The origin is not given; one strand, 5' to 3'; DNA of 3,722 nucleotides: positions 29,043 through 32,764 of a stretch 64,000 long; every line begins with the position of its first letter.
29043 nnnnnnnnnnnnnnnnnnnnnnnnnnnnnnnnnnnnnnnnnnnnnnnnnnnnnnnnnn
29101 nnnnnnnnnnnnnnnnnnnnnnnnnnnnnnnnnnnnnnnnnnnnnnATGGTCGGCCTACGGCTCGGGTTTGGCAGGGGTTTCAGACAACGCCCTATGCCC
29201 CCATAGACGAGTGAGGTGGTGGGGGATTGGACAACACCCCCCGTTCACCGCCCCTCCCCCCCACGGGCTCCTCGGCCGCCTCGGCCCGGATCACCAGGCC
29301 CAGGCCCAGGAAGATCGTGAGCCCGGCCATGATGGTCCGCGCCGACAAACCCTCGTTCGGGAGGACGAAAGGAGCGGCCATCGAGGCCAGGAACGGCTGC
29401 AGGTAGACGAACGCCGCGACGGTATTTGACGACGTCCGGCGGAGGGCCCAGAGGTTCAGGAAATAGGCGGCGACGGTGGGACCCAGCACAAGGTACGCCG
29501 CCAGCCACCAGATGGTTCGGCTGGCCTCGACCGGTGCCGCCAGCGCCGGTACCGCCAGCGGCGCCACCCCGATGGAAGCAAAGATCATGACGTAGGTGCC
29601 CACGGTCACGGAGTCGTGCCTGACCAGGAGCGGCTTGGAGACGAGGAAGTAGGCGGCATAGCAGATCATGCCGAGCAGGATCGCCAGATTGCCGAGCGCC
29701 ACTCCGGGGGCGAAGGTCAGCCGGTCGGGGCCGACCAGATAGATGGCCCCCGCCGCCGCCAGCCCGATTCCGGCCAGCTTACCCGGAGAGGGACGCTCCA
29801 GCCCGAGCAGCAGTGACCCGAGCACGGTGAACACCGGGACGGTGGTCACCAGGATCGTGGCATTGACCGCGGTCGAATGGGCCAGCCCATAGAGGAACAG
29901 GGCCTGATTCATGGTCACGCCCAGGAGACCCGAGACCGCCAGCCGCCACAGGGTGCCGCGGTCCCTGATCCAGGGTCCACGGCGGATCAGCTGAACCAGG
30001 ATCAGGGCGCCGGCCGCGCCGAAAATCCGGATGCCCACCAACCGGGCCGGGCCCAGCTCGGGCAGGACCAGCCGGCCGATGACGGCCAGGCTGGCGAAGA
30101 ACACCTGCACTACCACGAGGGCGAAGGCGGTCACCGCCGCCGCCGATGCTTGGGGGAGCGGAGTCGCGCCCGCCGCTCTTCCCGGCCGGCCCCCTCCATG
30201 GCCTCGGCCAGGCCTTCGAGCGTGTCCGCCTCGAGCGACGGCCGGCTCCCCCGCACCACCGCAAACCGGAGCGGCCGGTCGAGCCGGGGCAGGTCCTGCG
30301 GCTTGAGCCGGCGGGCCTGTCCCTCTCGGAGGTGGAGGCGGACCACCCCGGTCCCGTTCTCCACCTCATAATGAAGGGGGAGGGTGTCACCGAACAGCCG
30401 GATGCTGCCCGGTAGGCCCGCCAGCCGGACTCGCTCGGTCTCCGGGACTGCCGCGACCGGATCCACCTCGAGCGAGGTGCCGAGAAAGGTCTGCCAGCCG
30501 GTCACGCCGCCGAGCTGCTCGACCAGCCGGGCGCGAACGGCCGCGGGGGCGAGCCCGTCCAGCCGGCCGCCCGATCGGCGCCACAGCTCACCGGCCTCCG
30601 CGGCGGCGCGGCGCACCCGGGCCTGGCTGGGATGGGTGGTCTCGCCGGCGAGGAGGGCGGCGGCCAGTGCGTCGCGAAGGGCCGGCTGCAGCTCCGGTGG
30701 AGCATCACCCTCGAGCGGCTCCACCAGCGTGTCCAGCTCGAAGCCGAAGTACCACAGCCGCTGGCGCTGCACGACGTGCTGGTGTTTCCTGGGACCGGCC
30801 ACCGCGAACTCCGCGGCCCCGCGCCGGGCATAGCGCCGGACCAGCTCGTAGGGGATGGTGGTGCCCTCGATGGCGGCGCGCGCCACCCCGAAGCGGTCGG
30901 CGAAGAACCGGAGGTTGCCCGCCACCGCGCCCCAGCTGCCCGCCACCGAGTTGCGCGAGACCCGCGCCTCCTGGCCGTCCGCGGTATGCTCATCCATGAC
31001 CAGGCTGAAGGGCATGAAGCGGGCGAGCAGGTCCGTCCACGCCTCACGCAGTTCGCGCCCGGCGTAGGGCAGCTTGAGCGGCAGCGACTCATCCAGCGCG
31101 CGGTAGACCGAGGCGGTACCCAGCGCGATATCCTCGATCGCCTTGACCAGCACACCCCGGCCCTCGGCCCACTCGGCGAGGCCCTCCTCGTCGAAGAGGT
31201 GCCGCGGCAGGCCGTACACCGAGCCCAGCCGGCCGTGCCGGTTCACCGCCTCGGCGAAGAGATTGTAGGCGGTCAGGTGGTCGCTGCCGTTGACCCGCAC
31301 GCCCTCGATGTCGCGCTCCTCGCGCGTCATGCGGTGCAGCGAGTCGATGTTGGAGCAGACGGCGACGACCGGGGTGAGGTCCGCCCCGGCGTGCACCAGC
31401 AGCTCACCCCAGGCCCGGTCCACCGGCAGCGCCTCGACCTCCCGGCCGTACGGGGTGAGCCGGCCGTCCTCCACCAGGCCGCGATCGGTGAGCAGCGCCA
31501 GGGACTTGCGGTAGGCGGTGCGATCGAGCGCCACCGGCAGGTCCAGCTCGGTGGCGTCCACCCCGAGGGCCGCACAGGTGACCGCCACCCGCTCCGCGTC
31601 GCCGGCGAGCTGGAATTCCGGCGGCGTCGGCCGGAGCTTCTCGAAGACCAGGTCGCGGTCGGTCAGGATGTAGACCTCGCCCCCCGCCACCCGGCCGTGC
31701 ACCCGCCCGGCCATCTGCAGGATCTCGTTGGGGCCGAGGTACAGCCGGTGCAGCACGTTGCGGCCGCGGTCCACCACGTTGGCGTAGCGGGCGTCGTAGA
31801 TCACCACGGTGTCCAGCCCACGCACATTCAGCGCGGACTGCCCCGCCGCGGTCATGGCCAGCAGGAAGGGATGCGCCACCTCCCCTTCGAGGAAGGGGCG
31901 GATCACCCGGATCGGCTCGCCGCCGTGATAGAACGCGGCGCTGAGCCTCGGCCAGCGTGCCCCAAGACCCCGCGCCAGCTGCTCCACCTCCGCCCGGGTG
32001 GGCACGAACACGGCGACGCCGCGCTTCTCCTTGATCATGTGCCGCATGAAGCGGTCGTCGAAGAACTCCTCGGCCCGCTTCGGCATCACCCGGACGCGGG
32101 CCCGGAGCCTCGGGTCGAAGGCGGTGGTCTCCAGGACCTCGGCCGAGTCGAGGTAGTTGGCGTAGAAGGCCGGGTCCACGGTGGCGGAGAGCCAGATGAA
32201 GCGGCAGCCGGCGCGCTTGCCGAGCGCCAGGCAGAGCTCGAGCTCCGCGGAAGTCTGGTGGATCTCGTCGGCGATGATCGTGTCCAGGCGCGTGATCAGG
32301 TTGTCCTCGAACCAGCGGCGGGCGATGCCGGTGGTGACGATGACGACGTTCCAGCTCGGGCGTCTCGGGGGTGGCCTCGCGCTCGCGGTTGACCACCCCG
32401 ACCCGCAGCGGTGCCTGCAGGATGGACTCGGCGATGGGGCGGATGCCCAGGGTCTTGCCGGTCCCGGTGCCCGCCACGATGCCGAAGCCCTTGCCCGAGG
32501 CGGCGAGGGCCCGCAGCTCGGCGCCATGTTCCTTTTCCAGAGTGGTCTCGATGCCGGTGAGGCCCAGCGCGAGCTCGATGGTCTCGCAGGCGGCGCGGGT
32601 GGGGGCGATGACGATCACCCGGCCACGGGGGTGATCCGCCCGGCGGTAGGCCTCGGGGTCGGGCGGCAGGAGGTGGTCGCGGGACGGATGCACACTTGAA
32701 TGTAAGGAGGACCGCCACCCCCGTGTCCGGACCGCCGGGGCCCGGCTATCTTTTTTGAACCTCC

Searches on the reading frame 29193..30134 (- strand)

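Call 62: search_protein_families(library=pfam, proteins=[window:29193-30134:-], max_evalue=0.001)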
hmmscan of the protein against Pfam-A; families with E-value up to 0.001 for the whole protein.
window:29193-30134:- (313 aa): 1 family
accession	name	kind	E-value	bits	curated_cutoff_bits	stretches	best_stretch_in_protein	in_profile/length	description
PF00892.27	EamA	-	3.4e-33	115.2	28.2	2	3-133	4-133/135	EamA-like transporter family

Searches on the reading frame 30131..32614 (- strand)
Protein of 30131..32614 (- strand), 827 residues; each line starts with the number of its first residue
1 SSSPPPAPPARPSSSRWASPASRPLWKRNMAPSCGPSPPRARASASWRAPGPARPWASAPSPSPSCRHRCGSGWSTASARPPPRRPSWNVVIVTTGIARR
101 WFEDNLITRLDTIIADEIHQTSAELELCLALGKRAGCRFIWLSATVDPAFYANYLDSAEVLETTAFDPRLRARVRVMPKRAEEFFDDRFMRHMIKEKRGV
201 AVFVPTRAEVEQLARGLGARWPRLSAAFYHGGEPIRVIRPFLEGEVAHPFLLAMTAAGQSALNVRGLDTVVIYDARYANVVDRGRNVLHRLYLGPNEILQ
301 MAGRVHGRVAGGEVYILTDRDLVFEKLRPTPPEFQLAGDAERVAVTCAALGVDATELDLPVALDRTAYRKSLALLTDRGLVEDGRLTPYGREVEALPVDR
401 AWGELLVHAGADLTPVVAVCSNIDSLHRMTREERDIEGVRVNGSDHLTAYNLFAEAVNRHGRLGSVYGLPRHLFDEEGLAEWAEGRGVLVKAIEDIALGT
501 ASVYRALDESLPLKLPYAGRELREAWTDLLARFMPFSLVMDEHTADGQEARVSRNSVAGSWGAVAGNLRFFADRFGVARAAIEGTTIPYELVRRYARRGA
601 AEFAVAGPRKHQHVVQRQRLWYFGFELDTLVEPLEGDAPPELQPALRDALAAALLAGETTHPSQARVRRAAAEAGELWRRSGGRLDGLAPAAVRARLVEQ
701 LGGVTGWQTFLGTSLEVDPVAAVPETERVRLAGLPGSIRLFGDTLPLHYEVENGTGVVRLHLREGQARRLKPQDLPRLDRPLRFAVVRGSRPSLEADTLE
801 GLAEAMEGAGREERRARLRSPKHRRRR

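Call 25: search_protein_families(library=pfam, proteins=[window:30131-32614:-], max_evalue=0.001)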
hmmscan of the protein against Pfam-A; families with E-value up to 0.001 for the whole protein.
window:30131-32614:- (827 aa): 1 family
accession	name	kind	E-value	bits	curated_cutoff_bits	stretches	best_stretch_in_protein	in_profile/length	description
PF00271.37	Helicase_C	-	4.8e-05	24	23.5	1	194-306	12-107/110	Helicase conserved C-terminal domain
